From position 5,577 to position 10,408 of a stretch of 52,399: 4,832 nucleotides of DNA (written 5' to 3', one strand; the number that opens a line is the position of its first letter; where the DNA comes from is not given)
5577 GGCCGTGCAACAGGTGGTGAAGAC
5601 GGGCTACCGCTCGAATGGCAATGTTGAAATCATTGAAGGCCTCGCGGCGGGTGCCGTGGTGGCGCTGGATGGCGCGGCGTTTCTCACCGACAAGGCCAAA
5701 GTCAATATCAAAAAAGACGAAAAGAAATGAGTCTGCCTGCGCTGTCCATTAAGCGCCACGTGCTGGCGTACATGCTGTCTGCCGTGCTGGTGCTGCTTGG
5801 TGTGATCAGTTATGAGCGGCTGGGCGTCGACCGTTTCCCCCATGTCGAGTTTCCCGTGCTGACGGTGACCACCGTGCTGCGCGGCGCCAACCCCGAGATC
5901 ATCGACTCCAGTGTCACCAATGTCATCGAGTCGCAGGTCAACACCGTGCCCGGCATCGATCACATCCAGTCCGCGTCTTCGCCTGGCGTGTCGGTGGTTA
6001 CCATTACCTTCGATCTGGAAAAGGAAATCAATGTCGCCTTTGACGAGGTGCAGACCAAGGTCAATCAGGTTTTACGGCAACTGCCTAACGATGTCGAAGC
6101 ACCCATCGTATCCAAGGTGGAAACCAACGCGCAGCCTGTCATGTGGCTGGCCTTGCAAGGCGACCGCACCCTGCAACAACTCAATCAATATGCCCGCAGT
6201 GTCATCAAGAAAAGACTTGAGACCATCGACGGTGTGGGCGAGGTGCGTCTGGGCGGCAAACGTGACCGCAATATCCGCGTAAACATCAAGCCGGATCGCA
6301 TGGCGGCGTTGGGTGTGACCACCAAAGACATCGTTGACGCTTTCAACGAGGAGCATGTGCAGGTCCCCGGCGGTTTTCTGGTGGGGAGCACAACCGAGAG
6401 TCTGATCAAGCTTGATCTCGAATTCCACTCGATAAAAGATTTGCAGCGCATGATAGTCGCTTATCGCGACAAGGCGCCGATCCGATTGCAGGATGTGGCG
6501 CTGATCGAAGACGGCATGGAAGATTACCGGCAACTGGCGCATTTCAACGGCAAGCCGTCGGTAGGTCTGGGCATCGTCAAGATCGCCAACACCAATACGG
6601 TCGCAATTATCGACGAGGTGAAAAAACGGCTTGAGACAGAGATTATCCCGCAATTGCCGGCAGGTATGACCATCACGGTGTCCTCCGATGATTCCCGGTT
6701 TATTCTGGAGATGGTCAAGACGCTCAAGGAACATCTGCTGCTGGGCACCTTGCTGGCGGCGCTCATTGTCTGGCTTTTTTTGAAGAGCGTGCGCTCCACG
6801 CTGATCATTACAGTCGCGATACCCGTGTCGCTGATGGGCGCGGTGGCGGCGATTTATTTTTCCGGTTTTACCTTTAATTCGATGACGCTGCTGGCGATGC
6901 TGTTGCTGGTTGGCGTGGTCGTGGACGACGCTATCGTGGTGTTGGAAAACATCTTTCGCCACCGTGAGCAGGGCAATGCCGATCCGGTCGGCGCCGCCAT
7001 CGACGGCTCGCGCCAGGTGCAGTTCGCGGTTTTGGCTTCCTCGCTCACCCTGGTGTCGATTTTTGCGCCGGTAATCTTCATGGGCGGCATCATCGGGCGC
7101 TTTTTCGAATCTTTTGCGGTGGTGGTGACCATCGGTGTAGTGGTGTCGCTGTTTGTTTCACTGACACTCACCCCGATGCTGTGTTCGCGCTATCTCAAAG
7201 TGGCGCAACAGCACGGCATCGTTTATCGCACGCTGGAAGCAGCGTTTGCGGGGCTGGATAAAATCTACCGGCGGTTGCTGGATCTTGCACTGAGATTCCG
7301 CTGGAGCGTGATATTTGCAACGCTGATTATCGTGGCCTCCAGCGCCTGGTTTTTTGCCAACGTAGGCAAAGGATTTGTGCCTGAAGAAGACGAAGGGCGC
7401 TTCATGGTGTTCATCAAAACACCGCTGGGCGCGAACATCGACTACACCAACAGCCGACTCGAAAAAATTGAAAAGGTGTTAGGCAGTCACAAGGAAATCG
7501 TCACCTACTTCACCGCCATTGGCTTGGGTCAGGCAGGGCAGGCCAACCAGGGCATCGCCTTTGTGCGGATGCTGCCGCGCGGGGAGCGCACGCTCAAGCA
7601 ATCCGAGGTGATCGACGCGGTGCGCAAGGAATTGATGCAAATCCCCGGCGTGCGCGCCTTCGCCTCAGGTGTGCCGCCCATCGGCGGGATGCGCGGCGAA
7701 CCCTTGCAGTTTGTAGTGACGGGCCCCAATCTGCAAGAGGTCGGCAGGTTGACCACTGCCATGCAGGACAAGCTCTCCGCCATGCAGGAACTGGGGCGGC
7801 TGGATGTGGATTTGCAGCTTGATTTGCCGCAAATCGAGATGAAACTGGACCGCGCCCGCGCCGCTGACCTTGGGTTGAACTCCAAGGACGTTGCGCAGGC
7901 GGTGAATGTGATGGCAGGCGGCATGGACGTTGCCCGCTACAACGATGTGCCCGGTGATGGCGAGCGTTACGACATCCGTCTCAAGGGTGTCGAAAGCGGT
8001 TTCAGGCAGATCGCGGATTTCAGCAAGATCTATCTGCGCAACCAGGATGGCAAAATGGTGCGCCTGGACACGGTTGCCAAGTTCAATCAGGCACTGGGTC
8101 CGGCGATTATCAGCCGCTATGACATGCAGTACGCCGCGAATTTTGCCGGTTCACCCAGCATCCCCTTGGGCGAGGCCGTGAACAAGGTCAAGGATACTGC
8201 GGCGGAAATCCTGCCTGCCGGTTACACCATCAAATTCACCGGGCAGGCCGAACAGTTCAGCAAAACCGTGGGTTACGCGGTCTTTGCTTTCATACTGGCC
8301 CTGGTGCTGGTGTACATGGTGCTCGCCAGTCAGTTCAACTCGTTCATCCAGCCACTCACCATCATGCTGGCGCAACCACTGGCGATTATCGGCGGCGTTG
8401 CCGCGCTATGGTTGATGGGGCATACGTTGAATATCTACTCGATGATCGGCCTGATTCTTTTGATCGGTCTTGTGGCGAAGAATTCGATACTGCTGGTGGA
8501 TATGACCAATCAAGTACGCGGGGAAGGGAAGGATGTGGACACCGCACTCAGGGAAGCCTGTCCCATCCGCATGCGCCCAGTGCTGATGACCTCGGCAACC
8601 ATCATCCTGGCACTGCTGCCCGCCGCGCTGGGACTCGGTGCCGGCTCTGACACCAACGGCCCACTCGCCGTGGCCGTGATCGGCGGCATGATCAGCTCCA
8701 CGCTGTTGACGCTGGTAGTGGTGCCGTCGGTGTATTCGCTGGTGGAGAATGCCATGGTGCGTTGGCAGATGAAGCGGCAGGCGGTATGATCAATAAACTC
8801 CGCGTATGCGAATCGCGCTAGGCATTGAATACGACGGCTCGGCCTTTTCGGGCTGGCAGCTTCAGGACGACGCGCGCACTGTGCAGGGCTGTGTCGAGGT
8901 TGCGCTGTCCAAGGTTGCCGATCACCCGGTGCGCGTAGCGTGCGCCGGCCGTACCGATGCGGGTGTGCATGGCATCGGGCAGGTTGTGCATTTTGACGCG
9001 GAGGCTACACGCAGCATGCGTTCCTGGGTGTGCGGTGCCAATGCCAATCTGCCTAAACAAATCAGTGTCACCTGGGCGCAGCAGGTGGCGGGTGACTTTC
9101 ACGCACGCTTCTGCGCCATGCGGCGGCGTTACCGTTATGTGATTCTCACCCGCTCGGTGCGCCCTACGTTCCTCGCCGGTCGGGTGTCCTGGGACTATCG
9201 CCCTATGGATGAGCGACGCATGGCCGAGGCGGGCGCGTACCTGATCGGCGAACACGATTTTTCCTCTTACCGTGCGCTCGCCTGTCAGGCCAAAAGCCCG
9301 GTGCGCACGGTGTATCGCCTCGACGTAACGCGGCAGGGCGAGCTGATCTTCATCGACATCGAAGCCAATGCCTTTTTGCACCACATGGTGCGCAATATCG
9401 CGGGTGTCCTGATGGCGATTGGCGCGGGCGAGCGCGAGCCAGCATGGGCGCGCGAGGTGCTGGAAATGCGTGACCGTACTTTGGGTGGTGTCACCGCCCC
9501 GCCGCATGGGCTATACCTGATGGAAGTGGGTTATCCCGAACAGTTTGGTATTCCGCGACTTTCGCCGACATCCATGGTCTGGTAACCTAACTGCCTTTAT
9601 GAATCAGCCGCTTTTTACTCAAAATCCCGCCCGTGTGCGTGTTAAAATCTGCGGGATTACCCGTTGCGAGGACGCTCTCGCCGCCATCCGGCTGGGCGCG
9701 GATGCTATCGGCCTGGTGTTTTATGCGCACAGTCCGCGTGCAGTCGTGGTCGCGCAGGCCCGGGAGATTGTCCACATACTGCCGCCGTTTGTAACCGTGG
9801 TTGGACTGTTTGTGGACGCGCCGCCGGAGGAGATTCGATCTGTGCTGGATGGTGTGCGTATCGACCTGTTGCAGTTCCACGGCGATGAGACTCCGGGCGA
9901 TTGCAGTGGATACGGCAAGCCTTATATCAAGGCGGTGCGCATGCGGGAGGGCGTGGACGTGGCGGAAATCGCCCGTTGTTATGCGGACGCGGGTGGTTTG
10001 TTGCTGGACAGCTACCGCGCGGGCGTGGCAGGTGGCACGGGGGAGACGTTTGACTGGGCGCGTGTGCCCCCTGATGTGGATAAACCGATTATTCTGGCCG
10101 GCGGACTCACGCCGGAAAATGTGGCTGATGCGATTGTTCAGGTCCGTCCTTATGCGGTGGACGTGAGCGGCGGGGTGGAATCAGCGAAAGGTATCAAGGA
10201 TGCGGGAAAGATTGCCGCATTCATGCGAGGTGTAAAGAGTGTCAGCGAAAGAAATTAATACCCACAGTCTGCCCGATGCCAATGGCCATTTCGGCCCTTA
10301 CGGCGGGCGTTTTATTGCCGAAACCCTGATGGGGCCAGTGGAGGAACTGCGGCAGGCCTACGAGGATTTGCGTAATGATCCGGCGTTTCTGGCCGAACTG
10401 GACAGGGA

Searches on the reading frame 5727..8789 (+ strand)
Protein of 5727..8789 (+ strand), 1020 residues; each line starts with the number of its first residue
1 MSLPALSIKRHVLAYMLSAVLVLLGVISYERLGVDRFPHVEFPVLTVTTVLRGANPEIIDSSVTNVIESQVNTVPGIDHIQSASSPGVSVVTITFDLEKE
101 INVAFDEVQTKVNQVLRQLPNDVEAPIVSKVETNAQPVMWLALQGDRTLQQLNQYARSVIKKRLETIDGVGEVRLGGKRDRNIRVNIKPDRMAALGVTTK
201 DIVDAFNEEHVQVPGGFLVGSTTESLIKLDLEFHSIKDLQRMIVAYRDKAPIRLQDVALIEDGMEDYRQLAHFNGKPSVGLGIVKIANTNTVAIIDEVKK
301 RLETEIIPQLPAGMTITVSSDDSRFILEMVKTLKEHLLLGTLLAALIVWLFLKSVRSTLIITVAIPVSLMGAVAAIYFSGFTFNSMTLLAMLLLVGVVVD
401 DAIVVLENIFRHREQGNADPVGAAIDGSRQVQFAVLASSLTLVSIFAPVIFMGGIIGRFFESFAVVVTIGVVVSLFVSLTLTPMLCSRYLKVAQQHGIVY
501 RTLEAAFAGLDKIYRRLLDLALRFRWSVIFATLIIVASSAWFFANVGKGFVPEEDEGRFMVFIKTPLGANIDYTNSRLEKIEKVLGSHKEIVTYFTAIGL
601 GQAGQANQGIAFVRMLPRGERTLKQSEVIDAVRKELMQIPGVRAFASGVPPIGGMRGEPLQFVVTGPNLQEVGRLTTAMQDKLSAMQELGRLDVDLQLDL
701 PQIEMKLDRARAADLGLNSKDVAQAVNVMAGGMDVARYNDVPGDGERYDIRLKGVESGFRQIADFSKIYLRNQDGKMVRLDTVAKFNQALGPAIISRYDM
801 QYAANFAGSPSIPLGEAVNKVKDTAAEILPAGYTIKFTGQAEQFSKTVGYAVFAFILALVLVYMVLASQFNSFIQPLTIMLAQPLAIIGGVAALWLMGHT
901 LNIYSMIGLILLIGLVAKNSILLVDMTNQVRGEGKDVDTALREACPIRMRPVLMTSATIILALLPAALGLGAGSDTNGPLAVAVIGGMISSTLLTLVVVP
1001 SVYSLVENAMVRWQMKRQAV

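Call 32: search_protein_families(library=pfam, proteins=[window:5727-8789:+], max_evalue=0.00001)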
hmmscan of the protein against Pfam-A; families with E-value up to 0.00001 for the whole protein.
window:5727-8789:+ (1020 aa): 3 families
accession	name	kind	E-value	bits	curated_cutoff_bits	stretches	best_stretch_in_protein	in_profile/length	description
PF00873.25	ACR_tran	-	2.3e-275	916.6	28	1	5-1006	3-1020/1021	AcrB/AcrD/AcrF family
PF03176.21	MMPL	-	7.9e-12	45.2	20.5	1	337-486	149-299/333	MMPL family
PF02355.23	SecD_SecF_C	-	5e-07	29.7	20.5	0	342-482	42-183/189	Protein export membrane protein SecD/SecF, C-terminal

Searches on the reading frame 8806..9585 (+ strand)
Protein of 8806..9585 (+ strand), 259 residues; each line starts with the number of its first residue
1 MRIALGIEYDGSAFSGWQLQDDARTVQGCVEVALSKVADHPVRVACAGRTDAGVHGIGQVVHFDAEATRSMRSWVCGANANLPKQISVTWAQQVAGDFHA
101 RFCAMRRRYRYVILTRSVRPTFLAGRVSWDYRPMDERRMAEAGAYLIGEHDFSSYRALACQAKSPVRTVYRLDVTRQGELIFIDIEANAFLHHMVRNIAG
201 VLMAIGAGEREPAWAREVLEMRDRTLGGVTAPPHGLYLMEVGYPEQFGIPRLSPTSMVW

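Call 32: search_protein_families(library=pfam, proteins=[window:8806-9585:+], max_evalue=0.00001)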
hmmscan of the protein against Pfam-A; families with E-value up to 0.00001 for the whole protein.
window:8806-9585:+ (259 aa): 1 family
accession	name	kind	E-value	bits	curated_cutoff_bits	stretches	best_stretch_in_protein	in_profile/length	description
PF01416.25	PseudoU_synth_1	-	8.7e-45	152.1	23.3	2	144-244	3-108/108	tRNA pseudouridine synthase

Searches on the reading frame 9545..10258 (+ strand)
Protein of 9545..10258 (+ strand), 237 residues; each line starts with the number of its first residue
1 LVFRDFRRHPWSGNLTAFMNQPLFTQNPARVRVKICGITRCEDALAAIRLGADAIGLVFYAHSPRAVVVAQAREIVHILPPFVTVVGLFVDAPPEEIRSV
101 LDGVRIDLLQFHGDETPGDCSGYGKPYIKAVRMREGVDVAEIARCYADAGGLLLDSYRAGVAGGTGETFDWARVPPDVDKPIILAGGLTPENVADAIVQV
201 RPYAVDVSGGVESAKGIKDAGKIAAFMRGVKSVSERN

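Call 32: search_protein_families(library=pfam, proteins=[window:9545-10258:+], max_evalue=0.00001)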
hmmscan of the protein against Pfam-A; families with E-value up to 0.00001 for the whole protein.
window:9545-10258:+ (237 aa): 1 family
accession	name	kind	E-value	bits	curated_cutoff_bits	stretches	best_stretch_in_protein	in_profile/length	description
PF00697.28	PRAI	-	2.8e-46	158.1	22.7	1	33-227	1-191/193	N-(5'phosphoribosyl)anthranilate (PRA) isomerase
